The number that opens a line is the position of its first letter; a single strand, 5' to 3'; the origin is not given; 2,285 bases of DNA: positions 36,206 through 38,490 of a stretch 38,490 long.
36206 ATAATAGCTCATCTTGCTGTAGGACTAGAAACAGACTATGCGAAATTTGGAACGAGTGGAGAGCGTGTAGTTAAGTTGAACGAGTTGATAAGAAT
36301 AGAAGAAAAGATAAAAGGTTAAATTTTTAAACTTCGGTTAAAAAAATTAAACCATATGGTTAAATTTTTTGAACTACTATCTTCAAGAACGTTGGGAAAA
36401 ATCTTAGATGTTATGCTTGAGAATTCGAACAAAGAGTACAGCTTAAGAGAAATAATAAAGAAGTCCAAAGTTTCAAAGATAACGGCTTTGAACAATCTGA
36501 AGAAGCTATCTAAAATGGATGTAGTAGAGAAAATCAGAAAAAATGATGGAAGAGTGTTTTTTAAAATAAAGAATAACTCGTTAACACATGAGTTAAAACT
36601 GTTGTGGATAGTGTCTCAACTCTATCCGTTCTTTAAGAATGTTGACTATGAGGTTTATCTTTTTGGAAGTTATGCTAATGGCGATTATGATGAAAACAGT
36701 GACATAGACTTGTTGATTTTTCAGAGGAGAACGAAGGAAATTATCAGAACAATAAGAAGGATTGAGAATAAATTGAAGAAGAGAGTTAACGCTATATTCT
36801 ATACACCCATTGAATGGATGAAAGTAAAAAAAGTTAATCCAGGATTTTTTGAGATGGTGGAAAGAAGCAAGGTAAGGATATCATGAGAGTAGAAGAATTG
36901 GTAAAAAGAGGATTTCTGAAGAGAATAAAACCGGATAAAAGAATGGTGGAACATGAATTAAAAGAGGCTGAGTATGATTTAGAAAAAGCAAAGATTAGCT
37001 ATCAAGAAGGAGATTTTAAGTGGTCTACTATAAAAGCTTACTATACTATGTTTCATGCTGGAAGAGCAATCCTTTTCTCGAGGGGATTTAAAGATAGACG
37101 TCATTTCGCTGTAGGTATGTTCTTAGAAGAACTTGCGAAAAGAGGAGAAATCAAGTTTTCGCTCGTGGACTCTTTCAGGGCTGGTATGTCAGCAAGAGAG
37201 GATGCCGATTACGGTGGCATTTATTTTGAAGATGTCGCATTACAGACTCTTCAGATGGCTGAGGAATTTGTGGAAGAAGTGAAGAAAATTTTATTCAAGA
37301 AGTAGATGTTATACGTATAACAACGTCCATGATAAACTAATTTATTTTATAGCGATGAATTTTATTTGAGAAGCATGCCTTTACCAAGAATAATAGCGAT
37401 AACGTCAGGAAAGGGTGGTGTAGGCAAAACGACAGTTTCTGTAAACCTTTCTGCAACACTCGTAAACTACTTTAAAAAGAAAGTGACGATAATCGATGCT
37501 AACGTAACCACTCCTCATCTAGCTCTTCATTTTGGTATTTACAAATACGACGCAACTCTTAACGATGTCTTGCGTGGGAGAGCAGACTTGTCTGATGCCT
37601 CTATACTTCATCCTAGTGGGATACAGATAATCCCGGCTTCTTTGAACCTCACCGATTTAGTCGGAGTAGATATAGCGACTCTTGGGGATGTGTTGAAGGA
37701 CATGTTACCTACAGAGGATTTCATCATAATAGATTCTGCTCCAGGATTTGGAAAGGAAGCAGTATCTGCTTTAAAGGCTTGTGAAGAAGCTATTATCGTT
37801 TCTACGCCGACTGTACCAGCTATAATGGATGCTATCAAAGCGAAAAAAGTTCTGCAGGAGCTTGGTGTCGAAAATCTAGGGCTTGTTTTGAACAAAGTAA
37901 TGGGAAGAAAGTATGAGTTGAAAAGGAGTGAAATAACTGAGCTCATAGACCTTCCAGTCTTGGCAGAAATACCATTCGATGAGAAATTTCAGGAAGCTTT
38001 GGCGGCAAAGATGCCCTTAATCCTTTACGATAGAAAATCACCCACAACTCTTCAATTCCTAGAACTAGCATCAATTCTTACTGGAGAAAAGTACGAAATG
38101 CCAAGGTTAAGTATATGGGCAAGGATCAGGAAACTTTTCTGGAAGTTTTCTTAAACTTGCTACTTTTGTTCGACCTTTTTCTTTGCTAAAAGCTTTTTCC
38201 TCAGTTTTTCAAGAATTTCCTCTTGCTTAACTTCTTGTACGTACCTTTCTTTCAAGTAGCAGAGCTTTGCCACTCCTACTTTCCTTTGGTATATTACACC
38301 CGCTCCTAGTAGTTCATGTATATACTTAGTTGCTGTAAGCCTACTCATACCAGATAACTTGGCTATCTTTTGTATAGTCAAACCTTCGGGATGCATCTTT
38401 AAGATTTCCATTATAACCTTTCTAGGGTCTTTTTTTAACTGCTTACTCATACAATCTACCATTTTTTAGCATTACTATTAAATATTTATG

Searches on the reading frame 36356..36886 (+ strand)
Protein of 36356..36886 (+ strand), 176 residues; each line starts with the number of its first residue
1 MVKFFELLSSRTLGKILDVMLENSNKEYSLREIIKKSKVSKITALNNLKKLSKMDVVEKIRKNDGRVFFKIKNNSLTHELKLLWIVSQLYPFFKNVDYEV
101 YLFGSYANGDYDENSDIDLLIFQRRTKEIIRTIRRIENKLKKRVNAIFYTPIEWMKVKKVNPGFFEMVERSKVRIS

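Call 53: search_protein_families(library=pfam, proteins=[window:36356-36886:+], max_evalue=0.01)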
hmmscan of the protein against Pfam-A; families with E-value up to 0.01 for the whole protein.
window:36356-36886:+ (176 aa): 7 families
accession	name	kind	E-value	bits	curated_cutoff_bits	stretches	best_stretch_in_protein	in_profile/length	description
PF01909.29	NTP_transf_2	-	4.5e-14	53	21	1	84-159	6-85/93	Nucleotidyltransferase domain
PF18765.7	Polbeta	-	2.7e-10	40.7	26.9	1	100-155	16-67/93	Polymerase beta, Nucleotidyltransferase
PF22600.2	MTPAP-like_central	-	2.2e-06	28.2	27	1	85-142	32-89/139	Poly(A) RNA polymerase, mitochondrial-like, central palm domain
PF22381.2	Staph_reg_Sar_Rot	-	0.00026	21.5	27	1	16-69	19-71/85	Transcriptional regulator SarA/Rot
PF13463.12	HTH_27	-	0.00036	21.2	22.2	1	24-69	15-62/68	Winged helix DNA-binding domain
PF01978.25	TrmB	-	0.0061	16.8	25.6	0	24-68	19-61/68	Sugar-specific transcriptional regulator TrmB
PF13412.12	HTH_24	-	0.0079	16.2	21.9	0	11-58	3-48/48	Winged helix-turn-helix DNA-binding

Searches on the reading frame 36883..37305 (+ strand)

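Call 8: search_protein_families(library=pfam, proteins=[window:36883-37305:+], max_evalue=0.01)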
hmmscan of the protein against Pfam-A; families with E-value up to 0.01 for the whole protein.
window:36883-37305:+ (140 aa): 1 family
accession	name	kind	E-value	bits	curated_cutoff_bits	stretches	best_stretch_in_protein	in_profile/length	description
PF05168.19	HEPN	-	4.8e-15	56.2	22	1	24-135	3-116/117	HEPN domain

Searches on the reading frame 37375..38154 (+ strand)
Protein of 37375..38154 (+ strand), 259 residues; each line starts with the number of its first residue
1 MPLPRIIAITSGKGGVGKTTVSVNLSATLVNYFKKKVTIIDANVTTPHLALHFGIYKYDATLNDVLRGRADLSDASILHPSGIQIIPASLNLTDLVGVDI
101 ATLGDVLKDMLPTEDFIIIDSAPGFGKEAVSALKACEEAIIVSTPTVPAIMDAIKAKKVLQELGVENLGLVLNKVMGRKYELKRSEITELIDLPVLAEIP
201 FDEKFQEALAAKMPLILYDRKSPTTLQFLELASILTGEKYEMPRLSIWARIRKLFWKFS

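Call 8: search_protein_families(library=pfam, proteins=[window:37375-38154:+], max_evalue=0.01)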
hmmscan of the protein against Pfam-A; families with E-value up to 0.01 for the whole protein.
window:37375-38154:+ (259 aa): 10 families
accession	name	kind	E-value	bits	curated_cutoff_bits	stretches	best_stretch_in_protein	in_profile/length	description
PF10609.15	ParA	-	8.6e-24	84.7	27.1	1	5-233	4-243/246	NUBPL iron-transfer P-loop NTPase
PF01656.29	CbiA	-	3.4e-20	72.7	25.4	1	7-215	1-125/125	CobQ/CobB/MinD/ParA nucleotide binding domain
PF13614.12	AAA_31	-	6e-18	65.8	27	1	5-149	2-153/177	AAA domain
PF00142.24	Fer4_NifH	-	2.4e-09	37.5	25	1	138-243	143-253/271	4Fe-4S iron sulfur cluster binding proteins, NifH/frxC family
PF13500.12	AAA_26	-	1.2e-06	29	27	1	7-205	3-194/198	AAA domain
PF06564.18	CBP_BcsQ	-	1.7e-05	24.9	21.3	1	6-232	3-230/234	Cellulose biosynthesis protein BcsQ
PF02374.21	ArsA_ATPase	-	6.7e-05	22.7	24.3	1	9-39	5-34/305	Anion-transporting ATPase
PF09140.17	MipZ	-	0.00035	20.4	20.7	1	6-146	2-129/262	ATPase MipZ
PF07015.17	VirC1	-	0.00094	19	24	0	6-47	3-43/231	VirC1 protein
PF20720.3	nSTAND3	-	0.0046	17.1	27.2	0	8-31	20-43/155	Novel STAND NTPase 3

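Call 88: search_protein_families(library=ncbifam, proteins=[window:37375-38154:+], max_evalue=0.01)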
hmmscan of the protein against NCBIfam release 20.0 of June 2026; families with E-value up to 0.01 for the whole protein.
window:37375-38154:+ (259 aa): 25 families
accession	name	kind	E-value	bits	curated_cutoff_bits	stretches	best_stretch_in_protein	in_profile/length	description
TIGR01969.1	minD_arch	subfamily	2.2e-65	220.3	201.75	1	5-247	1-242/251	cell division ATPase MinD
TIGR01968.1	minD_bact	equivalog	1.4e-29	103.2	212.9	1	5-246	2-247/261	septum site-determining protein MinD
NF041136.1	MrpORP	equivalog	1.6e-21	77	450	2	115-234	116-247/365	iron-sulfur cluster carrier protein MrpORP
NF008079.0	PRK10818.1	equivalog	3.8e-15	55.9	508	1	4-156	2-156/270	septum site-determining protein MinD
TIGR01007.1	eps_fam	subfamily_domain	3.8e-14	52.7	108.05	1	6-176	19-191/204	polysaccharide biosynthesis tyrosine autokinase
NF008669.0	PRK11670.1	equivalog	4.2e-14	52.2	348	1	5-176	108-280/369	iron-sulfur cluster carrier protein ApbC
NF041546.1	ParA_partition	equivalog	7.1e-14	51.8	180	2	6-42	1-36/203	ParA family partition ATPase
TIGR03371.1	cellulose_yhjQ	equivalog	2.9e-13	49.9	157.85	1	6-235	3-241/246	cellulose biosynthesis protein BcsQ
TIGR03018.1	pepcterm_TyrKin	hypoth_equivalog_domain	5.6e-13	48.7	230.65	1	6-156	37-191/207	XrtA-associated tyrosine autokinase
TIGR03815.1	CpaE_hom_Actino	equivalog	1.5e-12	47.3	154.45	1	6-210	113-316/340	septum site-determining protein Ssd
TIGR03029.1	EpsG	equivalog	3.3e-11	42.9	313.8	1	5-173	104-273/274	chain length determinant protein tyrosine kinase EpsG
NF041283.1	PrgP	equivalog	5.1e-08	32.6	400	1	5-144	3-153/297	ParA superfamily DNA segregation protein PrgP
NF047398.1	AAA_KGGVGR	domain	5.7e-08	33.3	90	1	4-54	2-51/190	KGGVGR-motif variant AAA ATPase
TIGR04291.1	arsen_driv_ArsA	equivalog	2.3e-07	29.9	650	1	8-34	323-349/565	arsenical pump-driving ATPase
TIGR01287.1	nifH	equivalog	8.6e-06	25.3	394.35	1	11-42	6-36/275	nitrogenase iron protein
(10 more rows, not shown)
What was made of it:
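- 37375..38154 (+): Archaeal MinD-type ATPase (TIGR01969, 220 bits against a cutoff of 201.75). It lies downstream of copy 3 and is a possible target. calls 8, 88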

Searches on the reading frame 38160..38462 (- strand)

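Call 8: search_protein_families(library=pfam, proteins=[window:38160-38462:-], max_evalue=0.01)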
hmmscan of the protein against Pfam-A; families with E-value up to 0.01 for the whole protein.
window:38160-38462:- (100 aa): 14 families
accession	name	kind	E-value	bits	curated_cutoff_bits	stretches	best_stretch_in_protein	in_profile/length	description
PF09339.16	HTH_IclR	-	2e-05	24.7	22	1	17-60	8-51/52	IclR helix-turn-helix domain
PF08279.18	HTH_11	-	3.4e-05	24.1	25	1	15-56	3-44/55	HTH domain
PF01047.28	MarR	-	6.8e-05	23.1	24.6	1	16-59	7-49/59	MarR family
PF08784.17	RPA_C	-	7.3e-05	23.9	22.6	1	14-59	53-101/106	Replication protein A C terminal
PF14493.12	HTH_40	-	0.00021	21.9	27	1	21-89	6-63/89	Helix-turn-helix domain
PF02796.21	HTH_7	-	0.00024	21.6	23.8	1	17-47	11-41/45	Helix-turn-helix domain of resolvase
PF13384.12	HTH_23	-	0.00025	21.2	24.6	1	18-51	8-41/50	Homeodomain-like domain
PF21248.3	SoFic-like_C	-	0.00078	20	27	1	30-67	33-70/76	Protein adenylyltransferase SoFic-like, C-terminal domain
PF12802.13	MarR_2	-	0.0023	18.5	27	1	20-61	13-54/61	MarR family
PF13551.12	HTH_29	-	0.0028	18.2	28.1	1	19-51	3-36/64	Winged helix-turn helix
PF14947.12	HTH_45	-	0.0029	18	25.5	1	14-64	5-50/77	Winged helix-turn-helix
PF13545.12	HTH_Crp_2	-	0.0037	17.6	27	1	28-71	23-68/70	Crp-like helix-turn-helix domain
PF13412.12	HTH_24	-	0.005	16.8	21.9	0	17-57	8-47/48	Winged helix-turn-helix DNA-binding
PF13730.12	HTH_36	-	0.0066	16.7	25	0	9-55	3-53/55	Helix-turn-helix domain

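Call 88: search_protein_families(library=ncbifam, proteins=[window:38160-38462:-], max_evalue=0.01)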
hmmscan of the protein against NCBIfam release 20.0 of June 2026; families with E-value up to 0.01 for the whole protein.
window:38160-38462:- (100 aa): 5 families
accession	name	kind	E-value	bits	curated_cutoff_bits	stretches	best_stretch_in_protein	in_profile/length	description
NF033788.1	HTH_metalloreg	subfamily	0.0012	18.7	55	1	7-77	6-75/77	metalloregulator ArsR/SmtB family transcription factor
NF053610.1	Sso10a_fam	subfamily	0.0017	18.4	60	1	16-61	6-51/64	Sso10a family chromatin protein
NF053606.1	Sta1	subfamily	0.0019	18.3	80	1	14-91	23-97/100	Sta1 family transcriptional regulator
TIGR01884.1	cas_HTH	subfamily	0.0052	16.2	60.2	1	10-61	137-190/202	CRISPR-associated CARF protein Csa3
NF033546.1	transpos_IS21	equivalog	0.0083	15.7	160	1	22-79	3-62/294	IS21 family transposase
